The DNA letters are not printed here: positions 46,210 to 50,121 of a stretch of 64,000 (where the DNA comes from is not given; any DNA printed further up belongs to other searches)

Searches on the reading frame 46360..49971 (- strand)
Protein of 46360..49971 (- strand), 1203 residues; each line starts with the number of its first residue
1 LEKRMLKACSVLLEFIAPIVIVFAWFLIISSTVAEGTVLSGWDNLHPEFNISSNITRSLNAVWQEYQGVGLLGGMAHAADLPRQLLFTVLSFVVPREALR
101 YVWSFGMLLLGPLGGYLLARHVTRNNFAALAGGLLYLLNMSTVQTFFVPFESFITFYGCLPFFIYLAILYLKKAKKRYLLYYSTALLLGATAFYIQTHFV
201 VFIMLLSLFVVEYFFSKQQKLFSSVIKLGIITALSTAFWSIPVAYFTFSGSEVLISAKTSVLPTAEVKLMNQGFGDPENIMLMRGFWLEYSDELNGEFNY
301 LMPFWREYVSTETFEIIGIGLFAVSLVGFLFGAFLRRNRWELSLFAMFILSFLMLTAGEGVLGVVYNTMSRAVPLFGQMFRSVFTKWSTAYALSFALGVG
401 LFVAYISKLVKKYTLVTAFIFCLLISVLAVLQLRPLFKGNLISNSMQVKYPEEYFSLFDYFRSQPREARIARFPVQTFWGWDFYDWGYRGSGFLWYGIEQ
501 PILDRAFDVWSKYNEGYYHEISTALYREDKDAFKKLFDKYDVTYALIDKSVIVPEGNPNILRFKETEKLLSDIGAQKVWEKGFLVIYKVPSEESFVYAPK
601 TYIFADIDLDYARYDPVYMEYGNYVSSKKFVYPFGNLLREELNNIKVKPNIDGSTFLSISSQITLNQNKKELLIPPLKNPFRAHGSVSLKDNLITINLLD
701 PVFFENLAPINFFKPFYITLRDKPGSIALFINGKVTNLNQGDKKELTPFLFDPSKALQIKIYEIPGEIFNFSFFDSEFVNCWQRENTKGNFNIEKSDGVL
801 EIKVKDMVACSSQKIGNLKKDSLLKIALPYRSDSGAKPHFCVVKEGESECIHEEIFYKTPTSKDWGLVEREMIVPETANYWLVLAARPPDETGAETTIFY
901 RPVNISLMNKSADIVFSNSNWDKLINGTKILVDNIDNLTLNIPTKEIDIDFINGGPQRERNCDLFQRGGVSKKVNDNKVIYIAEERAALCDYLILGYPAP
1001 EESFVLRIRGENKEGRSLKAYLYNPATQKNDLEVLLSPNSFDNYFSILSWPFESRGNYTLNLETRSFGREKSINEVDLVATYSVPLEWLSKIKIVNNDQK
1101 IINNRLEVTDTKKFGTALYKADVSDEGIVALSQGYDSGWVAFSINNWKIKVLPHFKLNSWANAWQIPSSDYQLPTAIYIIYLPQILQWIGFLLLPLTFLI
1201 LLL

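Call 29: search_protein_families(library=pfam, proteins=[window:46360-49971:-], max_evalue=0.01)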
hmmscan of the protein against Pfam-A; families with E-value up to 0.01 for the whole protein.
window:46360-49971:- (1203 aa): 1 family
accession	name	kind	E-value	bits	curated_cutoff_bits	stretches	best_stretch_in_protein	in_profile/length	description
PF22820.2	TcaA_3rd_4th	-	0.0016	18.7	27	1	717-760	4-47/73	TcaA protein 3rd/4th domain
